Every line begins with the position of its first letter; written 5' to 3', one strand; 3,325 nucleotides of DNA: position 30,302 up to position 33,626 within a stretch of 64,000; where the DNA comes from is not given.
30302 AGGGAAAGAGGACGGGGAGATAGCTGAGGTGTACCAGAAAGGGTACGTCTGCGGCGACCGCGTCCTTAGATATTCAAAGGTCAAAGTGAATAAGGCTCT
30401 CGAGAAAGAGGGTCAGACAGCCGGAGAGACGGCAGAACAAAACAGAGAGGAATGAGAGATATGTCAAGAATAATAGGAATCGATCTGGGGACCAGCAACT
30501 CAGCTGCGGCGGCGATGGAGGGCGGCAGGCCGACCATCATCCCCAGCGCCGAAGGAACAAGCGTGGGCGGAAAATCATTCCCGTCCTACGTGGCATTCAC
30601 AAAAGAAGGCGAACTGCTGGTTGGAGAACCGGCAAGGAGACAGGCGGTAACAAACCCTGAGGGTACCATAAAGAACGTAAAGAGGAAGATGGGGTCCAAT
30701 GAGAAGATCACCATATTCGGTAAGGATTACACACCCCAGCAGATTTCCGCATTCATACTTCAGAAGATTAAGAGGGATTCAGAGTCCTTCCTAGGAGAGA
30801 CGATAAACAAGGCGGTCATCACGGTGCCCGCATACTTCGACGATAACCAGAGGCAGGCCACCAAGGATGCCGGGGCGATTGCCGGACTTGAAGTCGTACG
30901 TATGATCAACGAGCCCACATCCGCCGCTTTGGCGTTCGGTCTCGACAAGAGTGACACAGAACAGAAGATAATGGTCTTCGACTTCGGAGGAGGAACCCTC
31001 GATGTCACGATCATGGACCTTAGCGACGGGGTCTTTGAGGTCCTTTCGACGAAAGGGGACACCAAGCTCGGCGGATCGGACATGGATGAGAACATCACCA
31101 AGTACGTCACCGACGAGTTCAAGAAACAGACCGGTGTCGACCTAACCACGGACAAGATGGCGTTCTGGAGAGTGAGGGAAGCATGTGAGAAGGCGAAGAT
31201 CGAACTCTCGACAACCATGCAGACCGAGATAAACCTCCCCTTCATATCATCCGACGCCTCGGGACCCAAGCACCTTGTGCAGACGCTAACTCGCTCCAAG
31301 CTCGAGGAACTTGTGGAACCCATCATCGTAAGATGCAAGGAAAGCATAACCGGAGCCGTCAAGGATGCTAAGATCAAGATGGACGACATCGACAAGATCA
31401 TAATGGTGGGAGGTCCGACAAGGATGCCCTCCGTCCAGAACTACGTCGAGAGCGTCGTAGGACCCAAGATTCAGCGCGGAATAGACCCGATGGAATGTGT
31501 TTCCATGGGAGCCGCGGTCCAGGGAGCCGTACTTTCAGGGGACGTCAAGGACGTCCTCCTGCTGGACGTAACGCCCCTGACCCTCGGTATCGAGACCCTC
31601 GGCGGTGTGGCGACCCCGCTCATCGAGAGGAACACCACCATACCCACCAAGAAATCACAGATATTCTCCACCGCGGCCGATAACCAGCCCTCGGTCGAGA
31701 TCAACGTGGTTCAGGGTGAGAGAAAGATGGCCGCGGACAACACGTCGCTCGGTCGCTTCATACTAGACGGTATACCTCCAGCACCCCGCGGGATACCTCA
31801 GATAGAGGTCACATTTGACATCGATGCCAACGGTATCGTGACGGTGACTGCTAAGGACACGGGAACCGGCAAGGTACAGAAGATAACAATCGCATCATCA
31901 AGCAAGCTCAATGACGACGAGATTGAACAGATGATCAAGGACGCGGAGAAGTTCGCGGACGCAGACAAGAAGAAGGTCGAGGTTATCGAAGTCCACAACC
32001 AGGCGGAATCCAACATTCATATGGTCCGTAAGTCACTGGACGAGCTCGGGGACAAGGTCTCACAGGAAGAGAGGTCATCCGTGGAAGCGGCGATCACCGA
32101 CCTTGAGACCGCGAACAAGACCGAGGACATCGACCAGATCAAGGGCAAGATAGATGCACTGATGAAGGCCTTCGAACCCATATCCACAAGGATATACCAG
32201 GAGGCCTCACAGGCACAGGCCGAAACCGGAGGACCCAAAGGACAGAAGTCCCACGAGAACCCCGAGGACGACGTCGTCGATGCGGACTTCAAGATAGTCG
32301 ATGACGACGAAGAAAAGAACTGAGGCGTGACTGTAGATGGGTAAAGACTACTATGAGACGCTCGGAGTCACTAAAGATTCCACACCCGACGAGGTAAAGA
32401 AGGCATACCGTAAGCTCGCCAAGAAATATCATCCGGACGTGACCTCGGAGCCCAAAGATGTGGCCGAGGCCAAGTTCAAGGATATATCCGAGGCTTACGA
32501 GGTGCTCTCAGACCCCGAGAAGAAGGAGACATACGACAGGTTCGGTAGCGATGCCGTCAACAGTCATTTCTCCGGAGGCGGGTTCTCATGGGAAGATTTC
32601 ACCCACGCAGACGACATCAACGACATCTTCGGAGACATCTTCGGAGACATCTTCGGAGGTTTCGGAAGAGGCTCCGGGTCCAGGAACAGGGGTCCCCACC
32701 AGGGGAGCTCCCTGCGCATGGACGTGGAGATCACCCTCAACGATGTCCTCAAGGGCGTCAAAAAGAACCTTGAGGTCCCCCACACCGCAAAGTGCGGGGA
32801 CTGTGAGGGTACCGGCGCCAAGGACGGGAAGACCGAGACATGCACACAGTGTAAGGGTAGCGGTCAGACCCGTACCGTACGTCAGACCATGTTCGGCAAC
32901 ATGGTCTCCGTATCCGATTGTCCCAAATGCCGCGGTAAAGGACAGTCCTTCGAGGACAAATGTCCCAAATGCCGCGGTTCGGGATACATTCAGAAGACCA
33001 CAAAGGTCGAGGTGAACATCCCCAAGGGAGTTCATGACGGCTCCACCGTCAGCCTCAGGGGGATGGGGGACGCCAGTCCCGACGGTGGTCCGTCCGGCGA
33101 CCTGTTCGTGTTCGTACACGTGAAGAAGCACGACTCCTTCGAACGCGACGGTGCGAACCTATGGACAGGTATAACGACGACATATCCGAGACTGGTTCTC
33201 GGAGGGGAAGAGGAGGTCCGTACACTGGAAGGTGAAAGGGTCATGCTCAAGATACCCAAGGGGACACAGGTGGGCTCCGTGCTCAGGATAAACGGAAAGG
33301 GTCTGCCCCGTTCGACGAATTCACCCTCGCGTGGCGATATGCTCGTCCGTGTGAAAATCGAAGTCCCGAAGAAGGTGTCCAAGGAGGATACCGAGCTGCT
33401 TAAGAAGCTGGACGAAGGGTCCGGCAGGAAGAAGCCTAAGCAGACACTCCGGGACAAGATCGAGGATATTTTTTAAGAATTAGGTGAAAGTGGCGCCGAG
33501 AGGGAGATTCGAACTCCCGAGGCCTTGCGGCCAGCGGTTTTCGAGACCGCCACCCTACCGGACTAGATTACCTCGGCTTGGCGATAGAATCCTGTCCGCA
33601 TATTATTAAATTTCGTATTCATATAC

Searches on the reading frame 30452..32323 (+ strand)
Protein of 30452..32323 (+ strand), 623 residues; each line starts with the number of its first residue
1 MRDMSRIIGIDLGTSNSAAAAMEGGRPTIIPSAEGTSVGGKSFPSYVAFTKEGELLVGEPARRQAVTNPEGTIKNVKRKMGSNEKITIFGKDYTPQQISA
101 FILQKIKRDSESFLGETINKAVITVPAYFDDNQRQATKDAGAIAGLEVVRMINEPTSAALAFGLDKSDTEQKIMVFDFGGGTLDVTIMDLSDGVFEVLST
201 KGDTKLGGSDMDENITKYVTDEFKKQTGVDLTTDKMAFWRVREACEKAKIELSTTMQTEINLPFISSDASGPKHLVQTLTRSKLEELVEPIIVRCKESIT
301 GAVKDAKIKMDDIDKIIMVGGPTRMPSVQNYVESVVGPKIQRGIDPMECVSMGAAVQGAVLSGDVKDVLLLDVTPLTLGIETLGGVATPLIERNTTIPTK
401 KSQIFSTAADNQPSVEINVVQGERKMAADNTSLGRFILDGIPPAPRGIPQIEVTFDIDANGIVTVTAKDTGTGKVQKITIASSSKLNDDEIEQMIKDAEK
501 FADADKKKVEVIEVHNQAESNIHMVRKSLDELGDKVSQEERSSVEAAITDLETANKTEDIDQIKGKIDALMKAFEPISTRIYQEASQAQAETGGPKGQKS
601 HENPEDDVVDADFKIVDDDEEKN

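Call 84: search_protein_families(library=pfam, proteins=[window:30452-32323:+], max_evalue=0.00001)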
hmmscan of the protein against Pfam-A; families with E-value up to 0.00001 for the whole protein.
window:30452-32323:+ (623 aa): 2 families
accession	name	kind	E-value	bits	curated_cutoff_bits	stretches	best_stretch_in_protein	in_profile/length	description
PF00012.26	HSP70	-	1.5e-223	743.8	20.6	1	7-583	1-599/599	Hsp70 protein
PF06723.19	MreB_Mbl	-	2.6e-19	69.7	27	1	8-355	4-316/327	MreB/Mbl protein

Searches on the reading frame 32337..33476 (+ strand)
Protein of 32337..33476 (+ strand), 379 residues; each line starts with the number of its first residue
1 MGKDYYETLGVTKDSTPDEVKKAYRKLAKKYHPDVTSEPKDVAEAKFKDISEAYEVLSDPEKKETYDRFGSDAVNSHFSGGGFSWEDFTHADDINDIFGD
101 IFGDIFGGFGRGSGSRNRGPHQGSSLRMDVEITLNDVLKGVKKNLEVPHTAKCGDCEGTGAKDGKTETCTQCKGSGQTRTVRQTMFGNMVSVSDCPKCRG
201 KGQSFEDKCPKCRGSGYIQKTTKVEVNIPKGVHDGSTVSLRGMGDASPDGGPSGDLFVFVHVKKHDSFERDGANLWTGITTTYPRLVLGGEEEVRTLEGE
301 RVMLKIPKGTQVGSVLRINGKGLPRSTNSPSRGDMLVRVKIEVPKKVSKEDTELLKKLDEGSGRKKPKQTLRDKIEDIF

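Call 84: search_protein_families(library=pfam, proteins=[window:32337-33476:+], max_evalue=0.00001)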
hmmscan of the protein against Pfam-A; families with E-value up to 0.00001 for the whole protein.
window:32337-33476:+ (379 aa): 3 families
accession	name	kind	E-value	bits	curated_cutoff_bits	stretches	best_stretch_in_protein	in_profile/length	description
PF01556.23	DnaJ_C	-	2.8e-42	144.8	26.6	1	126-344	1-152/152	DnaJ C terminal domain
PF00226.36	DnaJ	-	2.2e-25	89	27.8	1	4-67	1-63/63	DnaJ domain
PF00684.25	DnaJ_CXXCXGXG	-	3.6e-15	56.4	32.7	1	153-216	1-65/65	DnaJ central domain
